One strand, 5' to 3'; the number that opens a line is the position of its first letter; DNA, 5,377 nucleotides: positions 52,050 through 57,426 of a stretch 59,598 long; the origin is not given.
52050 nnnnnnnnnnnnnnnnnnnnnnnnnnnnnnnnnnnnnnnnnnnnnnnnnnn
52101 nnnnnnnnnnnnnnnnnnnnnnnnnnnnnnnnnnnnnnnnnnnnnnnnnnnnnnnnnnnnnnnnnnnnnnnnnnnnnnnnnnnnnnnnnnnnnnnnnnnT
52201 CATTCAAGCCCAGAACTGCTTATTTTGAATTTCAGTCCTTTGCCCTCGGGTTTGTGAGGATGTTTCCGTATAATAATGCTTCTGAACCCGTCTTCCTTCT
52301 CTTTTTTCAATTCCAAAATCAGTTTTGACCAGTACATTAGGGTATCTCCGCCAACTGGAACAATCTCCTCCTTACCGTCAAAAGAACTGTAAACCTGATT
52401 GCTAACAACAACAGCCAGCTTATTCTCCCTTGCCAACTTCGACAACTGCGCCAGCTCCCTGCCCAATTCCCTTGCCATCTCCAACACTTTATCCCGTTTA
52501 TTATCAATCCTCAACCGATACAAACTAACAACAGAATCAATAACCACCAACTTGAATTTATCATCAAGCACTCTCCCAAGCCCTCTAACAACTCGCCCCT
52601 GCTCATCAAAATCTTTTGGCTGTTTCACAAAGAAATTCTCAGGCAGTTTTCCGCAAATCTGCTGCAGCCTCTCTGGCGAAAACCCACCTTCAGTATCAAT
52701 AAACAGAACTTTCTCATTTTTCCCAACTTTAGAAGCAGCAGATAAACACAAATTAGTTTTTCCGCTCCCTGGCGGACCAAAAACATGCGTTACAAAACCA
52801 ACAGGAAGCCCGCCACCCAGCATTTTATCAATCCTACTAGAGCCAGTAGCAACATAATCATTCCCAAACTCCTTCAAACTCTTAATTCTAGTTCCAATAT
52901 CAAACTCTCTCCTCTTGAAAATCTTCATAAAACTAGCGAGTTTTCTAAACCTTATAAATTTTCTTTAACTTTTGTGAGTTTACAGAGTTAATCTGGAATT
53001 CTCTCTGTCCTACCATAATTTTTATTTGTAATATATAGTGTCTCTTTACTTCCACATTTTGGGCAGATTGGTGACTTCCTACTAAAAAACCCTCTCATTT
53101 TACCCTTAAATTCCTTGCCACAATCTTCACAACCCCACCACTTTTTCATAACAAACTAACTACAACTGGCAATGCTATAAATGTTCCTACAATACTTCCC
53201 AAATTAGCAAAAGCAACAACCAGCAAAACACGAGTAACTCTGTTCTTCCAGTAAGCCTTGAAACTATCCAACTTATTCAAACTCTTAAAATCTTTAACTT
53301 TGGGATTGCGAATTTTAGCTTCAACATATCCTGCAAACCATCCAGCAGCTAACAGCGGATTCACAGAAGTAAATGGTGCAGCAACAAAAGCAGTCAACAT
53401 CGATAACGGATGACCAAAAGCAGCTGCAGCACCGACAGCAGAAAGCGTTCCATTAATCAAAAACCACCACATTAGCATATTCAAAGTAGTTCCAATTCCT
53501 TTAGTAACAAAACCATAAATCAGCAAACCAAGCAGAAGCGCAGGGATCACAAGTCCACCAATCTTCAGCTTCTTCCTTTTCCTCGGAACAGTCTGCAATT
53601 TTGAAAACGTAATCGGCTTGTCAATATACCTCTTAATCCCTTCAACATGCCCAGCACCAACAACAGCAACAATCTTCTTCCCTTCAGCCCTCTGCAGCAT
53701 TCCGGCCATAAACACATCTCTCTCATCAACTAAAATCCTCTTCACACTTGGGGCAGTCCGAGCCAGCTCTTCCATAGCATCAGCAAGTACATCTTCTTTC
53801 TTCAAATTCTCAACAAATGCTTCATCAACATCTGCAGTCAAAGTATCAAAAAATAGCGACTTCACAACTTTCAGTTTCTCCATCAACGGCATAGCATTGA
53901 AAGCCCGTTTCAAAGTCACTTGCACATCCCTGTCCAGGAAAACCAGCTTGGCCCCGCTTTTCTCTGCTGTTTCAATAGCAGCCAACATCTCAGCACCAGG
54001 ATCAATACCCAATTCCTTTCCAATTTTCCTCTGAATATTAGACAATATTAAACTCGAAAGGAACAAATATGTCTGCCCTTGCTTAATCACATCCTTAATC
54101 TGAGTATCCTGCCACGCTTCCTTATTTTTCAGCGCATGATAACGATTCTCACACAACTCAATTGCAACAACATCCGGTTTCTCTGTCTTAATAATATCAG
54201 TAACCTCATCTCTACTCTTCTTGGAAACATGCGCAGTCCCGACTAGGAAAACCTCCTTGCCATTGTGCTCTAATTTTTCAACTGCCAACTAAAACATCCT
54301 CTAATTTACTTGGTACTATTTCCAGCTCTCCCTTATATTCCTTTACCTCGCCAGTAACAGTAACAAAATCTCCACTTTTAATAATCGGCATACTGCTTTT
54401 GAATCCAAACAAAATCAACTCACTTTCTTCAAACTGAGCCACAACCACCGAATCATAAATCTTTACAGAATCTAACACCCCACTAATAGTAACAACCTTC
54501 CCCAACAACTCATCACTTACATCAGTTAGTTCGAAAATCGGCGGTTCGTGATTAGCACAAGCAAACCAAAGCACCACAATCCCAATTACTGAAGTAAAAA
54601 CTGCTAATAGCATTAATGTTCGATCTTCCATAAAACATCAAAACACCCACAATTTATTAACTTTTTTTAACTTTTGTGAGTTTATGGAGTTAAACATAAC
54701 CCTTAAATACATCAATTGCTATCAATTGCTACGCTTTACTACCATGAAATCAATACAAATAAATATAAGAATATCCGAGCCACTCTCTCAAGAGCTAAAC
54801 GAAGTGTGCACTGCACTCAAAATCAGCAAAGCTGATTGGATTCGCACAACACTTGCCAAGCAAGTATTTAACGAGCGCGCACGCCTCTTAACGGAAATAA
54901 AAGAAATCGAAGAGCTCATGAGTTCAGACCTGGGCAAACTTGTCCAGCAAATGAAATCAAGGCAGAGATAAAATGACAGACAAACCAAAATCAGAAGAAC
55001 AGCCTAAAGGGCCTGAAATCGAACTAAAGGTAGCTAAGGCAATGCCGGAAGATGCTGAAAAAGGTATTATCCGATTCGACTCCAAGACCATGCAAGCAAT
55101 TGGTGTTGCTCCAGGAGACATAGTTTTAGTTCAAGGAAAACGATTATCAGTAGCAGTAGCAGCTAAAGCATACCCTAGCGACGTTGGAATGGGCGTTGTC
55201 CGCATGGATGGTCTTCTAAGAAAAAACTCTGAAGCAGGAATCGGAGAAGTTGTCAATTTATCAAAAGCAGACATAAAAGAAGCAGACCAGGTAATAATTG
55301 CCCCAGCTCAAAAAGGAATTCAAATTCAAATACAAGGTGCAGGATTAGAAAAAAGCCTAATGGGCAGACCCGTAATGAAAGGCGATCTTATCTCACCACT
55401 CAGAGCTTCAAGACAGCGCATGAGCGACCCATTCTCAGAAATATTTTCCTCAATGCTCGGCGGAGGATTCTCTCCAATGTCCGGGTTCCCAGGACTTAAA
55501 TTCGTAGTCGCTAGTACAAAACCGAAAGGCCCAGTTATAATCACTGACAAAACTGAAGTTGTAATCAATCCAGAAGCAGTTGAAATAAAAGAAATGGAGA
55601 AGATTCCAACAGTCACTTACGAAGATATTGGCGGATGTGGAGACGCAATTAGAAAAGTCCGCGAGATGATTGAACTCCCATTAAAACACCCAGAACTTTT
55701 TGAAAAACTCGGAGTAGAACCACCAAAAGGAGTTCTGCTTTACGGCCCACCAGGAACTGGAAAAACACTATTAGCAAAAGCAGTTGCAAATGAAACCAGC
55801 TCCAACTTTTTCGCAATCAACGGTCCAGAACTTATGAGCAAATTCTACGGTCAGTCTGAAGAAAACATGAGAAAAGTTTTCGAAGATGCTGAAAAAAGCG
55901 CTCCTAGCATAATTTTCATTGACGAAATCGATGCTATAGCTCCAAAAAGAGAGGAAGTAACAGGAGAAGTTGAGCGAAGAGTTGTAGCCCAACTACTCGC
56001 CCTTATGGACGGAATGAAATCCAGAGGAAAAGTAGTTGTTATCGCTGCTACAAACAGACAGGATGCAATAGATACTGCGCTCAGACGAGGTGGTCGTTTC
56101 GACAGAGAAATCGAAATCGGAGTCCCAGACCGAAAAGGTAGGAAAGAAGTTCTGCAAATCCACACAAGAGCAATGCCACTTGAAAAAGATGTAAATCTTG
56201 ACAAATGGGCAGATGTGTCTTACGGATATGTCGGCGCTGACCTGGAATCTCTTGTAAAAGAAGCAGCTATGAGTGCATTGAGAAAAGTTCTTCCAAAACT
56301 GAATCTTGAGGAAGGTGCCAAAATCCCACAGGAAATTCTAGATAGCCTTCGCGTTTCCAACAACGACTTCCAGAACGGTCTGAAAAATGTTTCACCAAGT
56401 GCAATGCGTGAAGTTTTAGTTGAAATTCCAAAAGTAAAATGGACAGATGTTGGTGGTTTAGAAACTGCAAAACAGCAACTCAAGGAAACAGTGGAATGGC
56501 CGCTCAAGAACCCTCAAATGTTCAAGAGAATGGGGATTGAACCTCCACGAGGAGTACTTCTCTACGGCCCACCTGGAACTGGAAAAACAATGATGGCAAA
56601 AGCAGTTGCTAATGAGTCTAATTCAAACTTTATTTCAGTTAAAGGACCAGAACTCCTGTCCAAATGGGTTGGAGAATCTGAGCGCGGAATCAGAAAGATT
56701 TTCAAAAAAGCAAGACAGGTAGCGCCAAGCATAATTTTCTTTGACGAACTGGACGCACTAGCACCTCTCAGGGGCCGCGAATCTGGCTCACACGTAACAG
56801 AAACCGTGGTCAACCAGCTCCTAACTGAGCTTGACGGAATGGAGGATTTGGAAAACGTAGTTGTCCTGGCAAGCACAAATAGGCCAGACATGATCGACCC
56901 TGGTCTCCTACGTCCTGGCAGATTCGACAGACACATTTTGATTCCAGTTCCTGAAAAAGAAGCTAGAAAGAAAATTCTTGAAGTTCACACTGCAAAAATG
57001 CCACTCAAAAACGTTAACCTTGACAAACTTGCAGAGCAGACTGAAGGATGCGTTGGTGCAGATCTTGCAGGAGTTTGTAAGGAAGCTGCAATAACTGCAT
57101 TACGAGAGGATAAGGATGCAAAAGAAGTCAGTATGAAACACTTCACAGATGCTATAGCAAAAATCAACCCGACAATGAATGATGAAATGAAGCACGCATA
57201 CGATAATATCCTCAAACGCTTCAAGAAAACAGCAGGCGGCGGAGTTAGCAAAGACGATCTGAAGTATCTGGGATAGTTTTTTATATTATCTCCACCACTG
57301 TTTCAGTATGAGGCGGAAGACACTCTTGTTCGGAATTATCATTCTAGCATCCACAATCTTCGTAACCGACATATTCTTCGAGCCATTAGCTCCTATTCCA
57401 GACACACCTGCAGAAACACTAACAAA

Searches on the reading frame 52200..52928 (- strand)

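Call 53: search_protein_families(library=pfam, proteins=[window:52200-52928:-], max_evalue=0.001)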
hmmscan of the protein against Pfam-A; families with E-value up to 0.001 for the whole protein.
window:52200-52928:- (242 aa): 8 families
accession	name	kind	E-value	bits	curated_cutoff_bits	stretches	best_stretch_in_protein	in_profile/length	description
PF08423.17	Rad51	-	4.9e-31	108.3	22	1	26-241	8-241/244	Rad51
PF00154.27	RecA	-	1e-15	58.3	27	1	24-211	31-222/262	recA bacterial DNA recombination protein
PF13481.12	AAA_25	-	2e-10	41.1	27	1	31-175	20-186/195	AAA domain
PF06745.19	ATPase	-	9.6e-10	38.7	26.6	1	26-80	1-57/231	KaiC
PF13479.12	AAA_24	-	6.4e-08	33.1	27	1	49-146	7-86/195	AAA domain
PF03796.21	DnaB_C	-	1.1e-05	25.3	27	0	26-80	2-57/255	DnaB-like helicase C terminal domain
PF13401.12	AAA_22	-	2.6e-05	25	27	1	48-171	9-116/130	AAA domain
PF13238.12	AAA_18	-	0.00077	20.4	29.4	0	49-135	3-82/128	AAA domain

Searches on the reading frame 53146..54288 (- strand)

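Call 53: search_protein_families(library=pfam, proteins=[window:53146-54288:-], max_evalue=0.001)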
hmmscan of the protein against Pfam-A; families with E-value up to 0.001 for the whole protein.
window:53146-54288:- (380 aa): 1 family
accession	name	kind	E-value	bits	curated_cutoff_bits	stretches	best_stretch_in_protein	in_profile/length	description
PF01963.22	TraB_PrgY_gumN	-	5.3e-34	118.7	26.8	1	5-223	4-252/263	TraB/PrgY/gumN family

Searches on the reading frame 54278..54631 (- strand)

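Call 53: search_protein_families(library=pfam, proteins=[window:54278-54631:-], max_evalue=0.001)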
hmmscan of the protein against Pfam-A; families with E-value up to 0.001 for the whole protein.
window:54278-54631:- (117 aa): 1 family
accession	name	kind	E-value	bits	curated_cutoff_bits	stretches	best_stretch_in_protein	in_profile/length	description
PF01336.31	tRNA_anti-codon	-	1.1e-05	25.7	27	1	74-112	33-74/75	OB-fold nucleic acid binding domain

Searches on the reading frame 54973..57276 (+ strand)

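Call 10: search_protein_families(library=pfam, proteins=[window:54973-57276:+], max_evalue=0.00001)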
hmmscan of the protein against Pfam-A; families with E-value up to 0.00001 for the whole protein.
window:54973-57276:+ (767 aa): 29 families (the best 25 are shown)
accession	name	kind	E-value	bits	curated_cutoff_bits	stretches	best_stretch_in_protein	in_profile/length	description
PF00004.35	AAA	-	4.4e-98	325.2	21.2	2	254-383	1-130/131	ATPase family associated with various cellular activities (AAA)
PF17862.7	AAA_lid_3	-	3.6e-30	103.5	27.2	2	680-725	1-44/45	AAA+ lid domain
PF02359.24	CDC48_N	-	2.4e-21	76.2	35.1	1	17-100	1-84/85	Cell division protein 48 (CDC48), N-terminal domain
PF05496.18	RuvB_N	-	3.1e-16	60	27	1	252-330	34-104/159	Holliday junction DNA helicase RuvB P-loop domain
PF13191.12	AAA_16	-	2.7e-14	54.4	32.6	0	251-356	24-136/167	AAA ATPase domain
PF07724.20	AAA_2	-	9.9e-14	52.1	27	1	254-348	6-102/166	AAA domain (Cdc48 subfamily)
PF07728.20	AAA_5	-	2.8e-12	47.2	22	1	253-371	1-136/139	AAA domain (dynein-related subfamily)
PF13401.12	AAA_22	-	2.7e-11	44.3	27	0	254-289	8-46/130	AAA domain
PF02933.23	CDC48_2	-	7.3e-11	42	22.4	1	127-205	12-64/64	Cell division protein 48 (CDC48), domain 2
PF13173.12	AAA_14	-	3.2e-10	40.6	27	0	254-329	5-81/129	AAA domain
PF06068.19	TIP49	-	8.8e-10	38.7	23.8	0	526-580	51-106/347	TIP49 P-loop domain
PF20720.3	nSTAND3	-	1.3e-08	35.1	27.2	0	254-318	20-73/155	Novel STAND NTPase 3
PF13671.12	AAA_33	-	2.4e-08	34.8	27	0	254-365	2-83/143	AAA domain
PF24883.2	NPHP3_N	-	2.7e-08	34.6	24.8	0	506-551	2-48/164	Nephrocystin 3, N-terminal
PF00910.28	RNA_helicase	-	2e-07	31.9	21.5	0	254-284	1-27/105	RNA helicase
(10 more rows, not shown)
